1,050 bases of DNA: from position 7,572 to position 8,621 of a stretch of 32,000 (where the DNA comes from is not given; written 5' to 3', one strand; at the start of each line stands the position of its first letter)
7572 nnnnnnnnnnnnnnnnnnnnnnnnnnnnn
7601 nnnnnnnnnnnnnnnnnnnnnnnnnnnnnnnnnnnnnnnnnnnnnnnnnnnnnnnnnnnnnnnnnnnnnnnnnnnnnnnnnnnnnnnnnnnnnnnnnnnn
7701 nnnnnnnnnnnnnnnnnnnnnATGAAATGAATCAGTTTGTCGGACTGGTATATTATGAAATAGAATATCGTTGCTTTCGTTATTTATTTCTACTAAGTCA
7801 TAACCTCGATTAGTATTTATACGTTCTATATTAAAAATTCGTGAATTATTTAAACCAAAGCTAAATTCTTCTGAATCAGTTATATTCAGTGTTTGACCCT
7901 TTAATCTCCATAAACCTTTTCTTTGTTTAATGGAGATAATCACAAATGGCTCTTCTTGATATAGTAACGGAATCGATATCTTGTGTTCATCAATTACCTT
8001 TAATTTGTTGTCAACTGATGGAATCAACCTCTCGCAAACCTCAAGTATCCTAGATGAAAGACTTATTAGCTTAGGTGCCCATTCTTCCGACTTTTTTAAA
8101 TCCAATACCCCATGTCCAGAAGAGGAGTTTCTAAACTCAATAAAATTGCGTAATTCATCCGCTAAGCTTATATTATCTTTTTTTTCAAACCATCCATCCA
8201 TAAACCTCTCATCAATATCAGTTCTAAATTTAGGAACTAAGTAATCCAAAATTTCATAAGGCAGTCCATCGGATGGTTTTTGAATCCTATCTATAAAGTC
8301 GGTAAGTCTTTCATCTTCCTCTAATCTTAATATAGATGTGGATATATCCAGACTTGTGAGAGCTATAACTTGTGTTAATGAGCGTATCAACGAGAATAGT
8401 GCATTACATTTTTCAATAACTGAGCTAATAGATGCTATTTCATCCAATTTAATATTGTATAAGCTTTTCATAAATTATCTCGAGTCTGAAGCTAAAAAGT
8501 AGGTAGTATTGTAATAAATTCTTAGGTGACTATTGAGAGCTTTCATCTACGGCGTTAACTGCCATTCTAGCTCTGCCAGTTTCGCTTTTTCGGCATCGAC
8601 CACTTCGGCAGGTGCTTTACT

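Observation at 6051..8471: Compositionally foreign single-gene islet encoding an effector / NB-ARC-like STAND NTPase / TPR protein: candidate stand-alone NLR/Avs-like defence sensor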

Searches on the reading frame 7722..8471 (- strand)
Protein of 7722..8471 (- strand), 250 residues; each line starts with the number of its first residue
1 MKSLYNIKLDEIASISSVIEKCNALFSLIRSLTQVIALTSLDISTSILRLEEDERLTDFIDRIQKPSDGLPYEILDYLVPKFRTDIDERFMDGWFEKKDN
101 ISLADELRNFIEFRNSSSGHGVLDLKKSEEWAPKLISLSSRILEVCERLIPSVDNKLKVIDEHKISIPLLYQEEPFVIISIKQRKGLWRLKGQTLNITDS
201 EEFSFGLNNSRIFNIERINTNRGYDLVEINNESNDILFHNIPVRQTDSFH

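Call 50: predict_structure(alignment_id=A3)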
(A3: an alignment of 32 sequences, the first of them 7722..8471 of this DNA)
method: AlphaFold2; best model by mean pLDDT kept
length: 250 residues; sequences in the alignment: 32
mean_pLDDT: 87.9   pTM: 0.82
mean pLDDT of the five models: 87.9, 86.6, 85.7, 85.1, 84.8
residues with pLDDT >= 90: 169; 70-90: 48; 50-70: 31; < 50: 2
segments of 3 or more residues with pLDDT < 50: none
pLDDT, mean of each block of 10 residues (from residue 1): 97 96 96 97 87 88 94 97 93 90 96 79 84 97 96 90 91 96 91 93 88 68 65 71 54
secondary structure, 60 per line:
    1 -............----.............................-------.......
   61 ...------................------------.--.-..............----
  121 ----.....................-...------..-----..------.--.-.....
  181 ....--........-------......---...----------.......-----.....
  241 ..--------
elements in order: H2-13 H18-46 H54-63 H70-85 H103-116 H125-145 E176-184 E187-194 E202-207 E224-230 E236-242

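Call 55: fold_search(model_id=the predicted structure, library=pdb)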
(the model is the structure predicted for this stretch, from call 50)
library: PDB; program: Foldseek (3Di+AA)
matches with E <= 10: 280; with E <= 0.001: 0
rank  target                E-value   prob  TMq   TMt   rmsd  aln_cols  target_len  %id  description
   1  3bg3_B                6.3e-01  0.12  0.13  0.06  15.5       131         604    9  Crystal Structure of Human Pyruvate Carboxylase (missing the biotin carboxylase domain at the N-terminus) (released 2008-02-26)
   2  3hty_I                7.4e-01  0.57  0.12  0.31  15.0        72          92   12  Crystal structure of a lipocalin-like protein (BT_0869) from Bacteroides thetaiotaomicron VPI-5482 at 1.95 A resolutio (released 2009-07-07)
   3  5je4_A                7.7e-01  0.25  0.14  0.16  14.1        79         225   13  Crystal structure of Burkholderia glumae ToxA Y7A mutant with bound S-adenosylhomocysteine (SAH) (released 2016-05-04)
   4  8cgx                  8.6e-01  0.15  0.13  0.20  18.8       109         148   17  structure of HEX-1 from N. crassa crystallized in cellulo, diffracted at 100K and resolved using XDS (released 2024-02-21)
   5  7qqj_B                9.1e-01  0.06  0.16  0.10  15.2       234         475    9  Sucrose phosphorylase from Jeotgalibaca ciconiae (released 2023-01-18)
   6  5jdz_A                1.0e+00  0.18  0.14  0.14  15.6        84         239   11  Crystal structure of Burkholderia glumae ToxA with bound S-adenosylhomocysteine (SAH) (released 2016-05-04)
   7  3tre                  1.1e+00  0.25  0.14  0.24   6.4        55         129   16  Structure of a translation elongation factor P (efp) from Coxiella burnetii (released 2011-09-28)
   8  6jg0                  1.1e+00  0.06  0.15  0.15  15.2       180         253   10  Crystal structure of the N-terminal domain single mutant (S92E) of the human mitochondrial calcium uniporter fused with  (released 2020-02-19)
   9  3oyy_A                1.1e+00  0.28  0.12  0.16   3.3        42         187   19  Structure of Pseudomonas aeruginosa elongation factor P (released 2011-03-09)
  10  5je0_A                1.1e+00  0.20  0.14  0.15  14.5        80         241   12  Crystal structure of Burkholderia glumae ToxA with bound S-adenosylhomocysteine (SAH) and 1,6-didemethyltoxoflavin (released 2016-05-04)
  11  1khi                  1.1e+00  0.14  0.13  0.21  19.7       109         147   16  CRYSTAL STRUCTURE OF HEX1 (released 2002-11-30)
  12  9kby_A                1.2e+00  0.06  0.14  0.07  17.5       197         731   13  Cryo-EM structure of DCL4-Hairpin RNA complex (released 2026-02-18)
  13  5je6_A                1.2e+00  0.18  0.14  0.15  14.1        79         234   13  Crystal structure of Burkholderia glumae ToxA (released 2016-05-11)
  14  8cd6                  1.2e+00  0.12  0.13  0.21  18.7       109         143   17  structure of HEX-1 (cyto V2) from N. crassa grown in living insect cells, diffracted at 100K and resolved using CrystFEL (released 2024-02-21)
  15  8qnu                  1.2e+00  0.11  0.14  0.21  18.7       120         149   17  Metarhizium robertsii Woronin body major protein (HEX-1) (released 2024-10-09)
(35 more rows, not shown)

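Call 56: search_protein_families(library=pfam, alignment_id=A3, max_evalue=10)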
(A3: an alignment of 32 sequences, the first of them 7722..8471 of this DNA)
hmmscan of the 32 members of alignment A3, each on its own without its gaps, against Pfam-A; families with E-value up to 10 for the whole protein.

A. member 1, window:7722-8471:- (250 aa): 0 families

B. families by the number of members that match (of 32 scanned): 10 families
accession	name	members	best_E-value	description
PF18737.6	HEPN_MAE_28990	2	0.0048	MAE_28990/MAE_18760-like HEPN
PF12358.13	DUF3644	1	0.00025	Domain of unknown function (DUF3644)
PF11678.14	Tle3_C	1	0.049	Antibacterial effector protein Tle3, C-terminal domain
PF11527.13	ARL2_Bind_BART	1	0.071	The ARF-like 2 binding protein BART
PF17701.6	DUF5547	1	0.08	Family of unknown function (DUF5547)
PF20983.2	ExoU_C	1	0.13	ExoU toxin, C-terminal domain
PF05168.19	HEPN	1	0.18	HEPN domain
PF20523.3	DUF6738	1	0.22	Domain of unknown function (DUF6738)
PF18925.5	DUF5675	1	0.23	Family of unknown function (DUF5675)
PF20292.4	MC7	1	0.94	ABC-three component (ABC-3C) system Middle Component 7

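Call 58: search_solved_structures(query=A3, max_evalue=10, show_alignments=3)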
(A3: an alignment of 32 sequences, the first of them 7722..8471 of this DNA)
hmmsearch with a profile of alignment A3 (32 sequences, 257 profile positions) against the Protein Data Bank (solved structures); distinct sequences matched with E-value up to 10: 0.

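Call 70: search_protein_representatives(alignment_id=A3)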
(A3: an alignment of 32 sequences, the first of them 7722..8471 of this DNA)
Query: 32 sequences, 257 profile positions. Proteins with E-value up to 0.001 (for the whole library): 100; up to 1e-10: 82; up to 1e-30: 41. The best 100 are listed.
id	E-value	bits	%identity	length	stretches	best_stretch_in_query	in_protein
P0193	6.4e-92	323.7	-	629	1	1-257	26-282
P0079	1.1e-87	309.7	-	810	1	1-257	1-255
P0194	1.9e-86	305.7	-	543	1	1-257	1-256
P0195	3.8e-86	304.7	-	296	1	1-256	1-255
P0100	7.5e-85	300.5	-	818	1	1-257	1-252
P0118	9.3e-85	300.2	-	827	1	1-256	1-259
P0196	3.3e-82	291.8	-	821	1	1-257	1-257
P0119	2.0e-80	286.0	-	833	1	1-257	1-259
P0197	4.2e-78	278.4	-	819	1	1-257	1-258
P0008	4.5e-78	278.3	-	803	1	1-257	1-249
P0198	1.4e-72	260.3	-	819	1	1-256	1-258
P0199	3.6e-70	252.4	-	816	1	1-257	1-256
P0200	1.7e-67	243.6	-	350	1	1-256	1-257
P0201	2.1e-66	240.0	-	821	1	1-256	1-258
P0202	3.1e-62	226.4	-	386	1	1-257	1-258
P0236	1.3e-26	109.7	-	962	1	8-257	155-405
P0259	3.5e-17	78.7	-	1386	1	9-256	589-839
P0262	5.6e-13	65.0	-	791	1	14-223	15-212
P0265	1.0e-11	60.8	-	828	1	22-216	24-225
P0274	2.0e-08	50.0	-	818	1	1-164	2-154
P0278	1.2e-06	44.3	-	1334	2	7-124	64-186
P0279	3.7e-06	42.6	-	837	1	5-216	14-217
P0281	6.9e-05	38.4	-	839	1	3-187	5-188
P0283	1.3e-04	37.6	-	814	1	1-254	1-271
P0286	4.3e-04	35.9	-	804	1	1-231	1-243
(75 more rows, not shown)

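Call 71: search_protein_families(library=pfam, proteins=[P0259, P0236, P0278, P0283, P0286, P0279, P0281, P0274, P0265, P0262], max_evalue=0.01)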
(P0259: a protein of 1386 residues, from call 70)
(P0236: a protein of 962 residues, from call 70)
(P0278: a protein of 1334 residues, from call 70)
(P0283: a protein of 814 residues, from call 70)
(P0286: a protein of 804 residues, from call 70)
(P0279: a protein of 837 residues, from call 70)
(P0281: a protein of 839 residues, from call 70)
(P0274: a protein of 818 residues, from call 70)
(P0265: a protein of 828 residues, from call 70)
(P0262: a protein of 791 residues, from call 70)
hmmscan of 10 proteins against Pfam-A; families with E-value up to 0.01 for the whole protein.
P0259 (1386 aa): 11 families
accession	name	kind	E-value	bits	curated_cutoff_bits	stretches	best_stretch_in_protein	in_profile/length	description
PF00069.31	Pkinase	-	4.9e-38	131.5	31.7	1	266-524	1-256/263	Protein kinase domain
PF07714.23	PK_Tyr_Ser-Thr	-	2.6e-16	60.2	23.1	1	268-521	3-250/258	Protein tyrosine and serine/threonine kinase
PF01637.24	ATPase_2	-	5e-10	40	33.2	1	839-1033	1-195/225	ATPase domain predominantly from Archaea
PF13191.12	AAA_16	-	3.7e-08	34.5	32.6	1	839-976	2-143/167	AAA ATPase domain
PF03109.22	ABC1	-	3.2e-06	26.9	22.9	1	340-413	144-215/244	ABC1 atypical kinase-like domain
PF24883.2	NPHP3_N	-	0.00032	21.4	24.8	1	848-1005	11-164/164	Nephrocystin 3, N-terminal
PF07719.23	TPR_2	-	0.00043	20.6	27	0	1224-1252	6-34/34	Tetratricopeptide repeat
PF05729.18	NACHT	-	0.0027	18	26.7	0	861-1032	3-163/167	NACHT domain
PF13401.12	AAA_22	-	0.0031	18.3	27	0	859-986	6-104/130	AAA domain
PF20720.3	nSTAND3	-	0.0042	17.2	27.2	0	854-894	12-46/155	Novel STAND NTPase 3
PF13181.12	TPR_8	-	0.0046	17.5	25.7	0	1224-1251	6-33/34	Tetratricopeptide repeat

P0236 (962 aa): 7 families
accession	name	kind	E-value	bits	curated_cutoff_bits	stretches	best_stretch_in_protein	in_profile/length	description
PF13191.12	AAA_16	-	9.1e-10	39.7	32.6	1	404-549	2-151/167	AAA ATPase domain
PF20703.3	nSTAND1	-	3.9e-05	23.9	27.1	1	400-589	12-176/379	Novel STAND NTPase 1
PF13481.12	AAA_25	-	7.7e-05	22.8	27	1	423-551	33-163/195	AAA domain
PF01637.24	ATPase_2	-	0.0002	21.7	33.2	1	405-543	2-123/225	ATPase domain predominantly from Archaea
PF13401.12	AAA_22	-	0.00041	21.1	27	1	424-554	6-105/130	AAA domain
PF24883.2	NPHP3_N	-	0.00051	20.7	24.8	1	412-571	10-164/164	Nephrocystin 3, N-terminal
PF05729.18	NACHT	-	0.0013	19.1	26.7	1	425-574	2-132/167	NACHT domain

P0278 (1334 aa): 9 families
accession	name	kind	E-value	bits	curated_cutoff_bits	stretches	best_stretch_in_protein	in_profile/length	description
PF24883.2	NPHP3_N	-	4.4e-16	59.9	24.8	1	363-500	14-164/164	Nephrocystin 3, N-terminal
PF13401.12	AAA_22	-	4.7e-09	37.1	27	1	370-471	5-95/130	AAA domain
PF05729.18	NACHT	-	9e-09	35.8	26.7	1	378-531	8-160/167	NACHT domain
PF01637.24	ATPase_2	-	1.8e-08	35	33.2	1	1109-1216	2-119/225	ATPase domain predominantly from Archaea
PF13191.12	AAA_16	-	1.4e-07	32.6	32.6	0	351-486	2-156/167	AAA ATPase domain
PF14043.11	WVELL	-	0.00031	20.9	27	0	896-920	2-26/74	WVELL protein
PF00931.28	NB-ARC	-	0.00074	19.3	23.5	0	1114-1311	5-208/248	NB-ARC domain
PF13173.12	AAA_14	-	0.0039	17.6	27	0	1129-1240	4-95/129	AAA domain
PF20720.3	nSTAND3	-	0.0048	17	27.2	0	371-401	18-48/155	Novel STAND NTPase 3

P0283 (814 aa): 12 families
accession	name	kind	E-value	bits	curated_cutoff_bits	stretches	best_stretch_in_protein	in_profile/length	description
PF07719.23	TPR_2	-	1.3e-09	37.9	27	0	658-688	4-34/34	Tetratricopeptide repeat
PF13191.12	AAA_16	-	8.3e-08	33.3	32.6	1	275-322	2-51/167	AAA ATPase domain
PF20720.3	nSTAND3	-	8.4e-07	29.3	27.2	0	365-444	33-112/155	Novel STAND NTPase 3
PF13181.12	TPR_8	-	2.1e-06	27.9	25.7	0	658-682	4-28/34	Tetratricopeptide repeat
PF00515.34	TPR_1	-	8.4e-06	25.8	27.8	1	662-688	8-34/34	Tetratricopeptide repeat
PF13428.12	TPR_14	-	1.3e-05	25.8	23.5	0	658-696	4-42/44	Tetratricopeptide repeat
PF01637.24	ATPase_2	-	4.6e-05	23.8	33.2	1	275-415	1-123/225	ATPase domain predominantly from Archaea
PF13432.12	TPR_16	-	0.00031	21.5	32.7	0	708-751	16-59/65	Tetratricopeptide repeat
PF13481.12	AAA_25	-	0.00049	20.2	27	1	281-323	18-61/195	AAA domain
PF00931.28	NB-ARC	-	0.0038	17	23.5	0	279-319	2-42/248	NB-ARC domain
PF13401.12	AAA_22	-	0.0085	16.9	27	0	298-437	8-118/130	AAA domain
PF13371.12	TPR_9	-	0.0093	16.4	35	0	704-750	10-56/73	Tetratricopeptide repeat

P0286 (804 aa): 14 families
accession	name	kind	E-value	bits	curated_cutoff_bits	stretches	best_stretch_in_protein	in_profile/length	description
PF07719.23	TPR_2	-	5.5e-07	29.7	27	1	649-676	7-34/34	Tetratricopeptide repeat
PF13191.12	AAA_16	-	1.2e-06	29.6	32.6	1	263-319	1-62/167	AAA ATPase domain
PF12895.13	ANAPC3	-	1.7e-05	25.5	27.2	1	657-737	3-82/82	Anaphase-promoting complex, cyclosome, subunit 3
PF14559.12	TPR_19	-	1.7e-05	25.5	25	1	654-710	2-58/68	Tetratricopeptide repeat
PF00515.34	TPR_1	-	1.7e-05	24.8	27.8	1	653-676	11-34/34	Tetratricopeptide repeat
PF13428.12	TPR_14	-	2.6e-05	24.9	23.5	0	647-685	5-43/44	Tetratricopeptide repeat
PF13181.12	TPR_8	-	4.5e-05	23.7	25.7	0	653-676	11-34/34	Tetratricopeptide repeat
PF23914.1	TPR_CcmH_CycH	-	6.4e-05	23.3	42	1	640-711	84-155/158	Cytochrome c-type biogenesis protein H TPR domain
PF13431.12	TPR_17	-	0.00018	22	24.4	0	665-697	1-33/34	Tetratricopeptide repeat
PF01637.24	ATPase_2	-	0.00018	21.8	33.2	1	264-313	1-49/225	ATPase domain predominantly from Archaea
PF13401.12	AAA_22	-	0.00052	20.8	27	1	287-404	8-98/130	AAA domain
PF13414.12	TPR_11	-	0.0047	17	26.8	0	651-678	2-29/42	TPR repeat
PF13479.12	AAA_24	-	0.0057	16.9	27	0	285-309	3-26/195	AAA domain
PF24883.2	NPHP3_N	-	0.0079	16.8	24.8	0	275-431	13-164/164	Nephrocystin 3, N-terminal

P0279 (837 aa): 6 families
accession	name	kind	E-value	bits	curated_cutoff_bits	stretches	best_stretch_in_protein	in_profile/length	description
PF01637.24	ATPase_2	-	1.7e-06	28.4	33.2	1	252-301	1-49/225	ATPase domain predominantly from Archaea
PF00931.28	NB-ARC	-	7.1e-06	25.9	23.5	1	261-496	7-221/248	NB-ARC domain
PF13401.12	AAA_22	-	1.5e-05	25.7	27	1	271-395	4-102/130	AAA domain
PF06745.19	ATPase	-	2.2e-05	24.4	26.6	1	272-448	19-194/231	KaiC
PF24883.2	NPHP3_N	-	0.00089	19.9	24.8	1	261-417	11-164/164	Nephrocystin 3, N-terminal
PF13191.12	AAA_16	-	0.0028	18.6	32.6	0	270-300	22-51/167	AAA ATPase domain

P0281 (839 aa): 0 families

P0274 (818 aa): 7 families
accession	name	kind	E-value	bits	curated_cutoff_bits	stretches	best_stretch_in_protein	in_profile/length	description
PF13191.12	AAA_16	-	6.1e-05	24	32.6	1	227-376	4-146/167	AAA ATPase domain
PF13401.12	AAA_22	-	0.00024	21.8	27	1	243-375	4-97/130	AAA domain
PF20463.3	PDH_C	-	0.00063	20.5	22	0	20-58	3-41/102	Prephenate dehydrogenase, dimerization domain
PF25199.1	nSTAND_NTPase5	-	0.00075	19.8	34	1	232-269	29-66/145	Novel STAND NTPase 5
PF14559.12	TPR_19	-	0.0019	18.9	25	1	628-664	2-38/68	Tetratricopeptide repeat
PF24883.2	NPHP3_N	-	0.0029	18.2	24.8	0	236-408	12-164/164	Nephrocystin 3, N-terminal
PF01637.24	ATPase_2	-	0.0061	16.8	33.2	0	225-272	1-48/225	ATPase domain predominantly from Archaea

P0265 (828 aa): 12 families
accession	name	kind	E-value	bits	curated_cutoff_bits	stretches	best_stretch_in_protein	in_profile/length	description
PF07719.23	TPR_2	-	3e-06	27.4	27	0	715-744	1-30/34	Tetratricopeptide repeat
PF13191.12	AAA_16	-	8.7e-06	26.8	32.6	1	266-405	2-146/167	AAA ATPase domain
PF14559.12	TPR_19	-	1.5e-05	25.6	25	1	695-742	5-52/68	Tetratricopeptide repeat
PF00931.28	NB-ARC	-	2.3e-05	24.2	23.5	1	281-494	16-202/248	NB-ARC domain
PF13401.12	AAA_22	-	0.00026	21.7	27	1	285-407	5-97/130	AAA domain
PF13181.12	TPR_8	-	0.00059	20.2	25.7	0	653-677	8-32/34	Tetratricopeptide repeat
PF13481.12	AAA_25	-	0.0008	19.5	27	1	254-313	3-61/195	AAA domain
PF01637.24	ATPase_2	-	0.00088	19.6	33.2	1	266-309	1-44/225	ATPase domain predominantly from Archaea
PF13431.12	TPR_17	-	0.00094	19.7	24.4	0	705-734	3-32/34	Tetratricopeptide repeat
PF13414.12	TPR_11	-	0.0015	18.6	26.8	0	705-727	18-40/42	TPR repeat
PF05729.18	NACHT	-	0.0021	18.3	26.7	1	288-460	3-164/167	NACHT domain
PF13432.12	TPR_16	-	0.0041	18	32.7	1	696-741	12-57/65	Tetratricopeptide repeat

P0262 (791 aa): 12 families
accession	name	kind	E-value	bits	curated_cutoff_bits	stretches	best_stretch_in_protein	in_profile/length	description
PF01637.24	ATPase_2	-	9.4e-09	35.8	33.2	1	242-399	1-142/225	ATPase domain predominantly from Archaea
PF05729.18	NACHT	-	6.9e-07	29.7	26.7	1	262-430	1-158/167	NACHT domain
PF13191.12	AAA_16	-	8.7e-07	30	32.6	1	242-391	2-151/167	AAA ATPase domain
PF13401.12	AAA_22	-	1e-05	26.3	27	1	262-392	6-104/130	AAA domain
PF24883.2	NPHP3_N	-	1.6e-05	25.6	24.8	1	250-408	10-164/164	Nephrocystin 3, N-terminal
PF20703.3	nSTAND1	-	7.8e-05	22.9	27.1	1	236-425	10-175/379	Novel STAND NTPase 1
PF20720.3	nSTAND3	-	8.6e-05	22.7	27.2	1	261-292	17-48/155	Novel STAND NTPase 3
PF07719.23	TPR_2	-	0.00065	20.1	27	0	689-714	2-27/34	Tetratricopeptide repeat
PF13479.12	AAA_24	-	0.00074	19.9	27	1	263-286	4-26/195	AAA domain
PF13431.12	TPR_17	-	0.0039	17.8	24.4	0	678-707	3-32/34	Tetratricopeptide repeat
PF13481.12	AAA_25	-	0.0061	16.6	27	0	262-386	34-160/195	AAA domain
PF13428.12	TPR_14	-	0.0066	17.5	23.5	0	693-730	6-43/44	Tetratricopeptide repeat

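Call 92: fold_search(model_id=the predicted structure, library=viral)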
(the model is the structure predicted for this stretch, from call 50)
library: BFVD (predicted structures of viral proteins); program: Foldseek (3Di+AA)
matches with E <= 10: 645; with E <= 0.001: 0
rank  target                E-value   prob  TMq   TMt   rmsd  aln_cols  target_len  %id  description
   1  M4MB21                1.0e-01  0.23  0.12  0.11  21.0       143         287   12  (no name in the UniProt tables at hand)
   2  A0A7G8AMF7            1.6e-01  0.16  0.12  0.11  16.8       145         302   14  (no name in the UniProt tables at hand)
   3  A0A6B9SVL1            1.7e-01  0.33  0.13  0.25  18.2       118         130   14  Uncharacterized protein [Sphaerotilus phage vB_SnaP-R1]
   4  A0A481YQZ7            2.5e-01  0.38  0.15  0.24  18.9       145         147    8  Translation initiation factor 5A-like N-terminal domain-containing protein [Marseillevirus LCMAC101]
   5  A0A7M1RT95            3.1e-01  0.09  0.12  0.15  28.6       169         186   15  Uncharacterized protein [uncultured phage cr130_1]
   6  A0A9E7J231            3.3e-01  0.18  0.14  0.23  14.5       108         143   14  (no name in the UniProt tables at hand)
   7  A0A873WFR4            3.3e-01  0.14  0.14  0.21  20.2       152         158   13  Uncharacterized protein [Providencia phage PSTNGR1]
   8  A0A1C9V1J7            3.5e-01  0.20  0.15  0.26  15.9       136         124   13  Non-structural protein 2 [Human respiratory syncytial virus]
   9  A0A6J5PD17            3.5e-01  0.13  0.15  0.10  20.9       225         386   10  Uncharacterized protein [uncultured Caudovirales phage]
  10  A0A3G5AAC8            3.6e-01  0.12  0.18  0.14  21.4       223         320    8  Uncharacterized protein [Hyperionvirus sp.]
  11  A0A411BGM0            3.8e-01  0.33  0.13  0.33  11.6       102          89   14  (no name in the UniProt tables at hand)
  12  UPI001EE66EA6         3.8e-01  0.28  0.12  0.12  14.2        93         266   13  (no name look-up for this kind of identifier)
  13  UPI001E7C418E         3.8e-01  0.04  0.11  0.13  20.6       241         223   14  (no name look-up for this kind of identifier)
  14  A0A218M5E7            4.0e-01  0.11  0.12  0.14  27.0       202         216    7  (no name in the UniProt tables at hand)
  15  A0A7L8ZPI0            4.5e-01  0.35  0.13  0.33   7.2        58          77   24  Uncharacterized protein [Erwinia phage pEa_SNUABM_50]
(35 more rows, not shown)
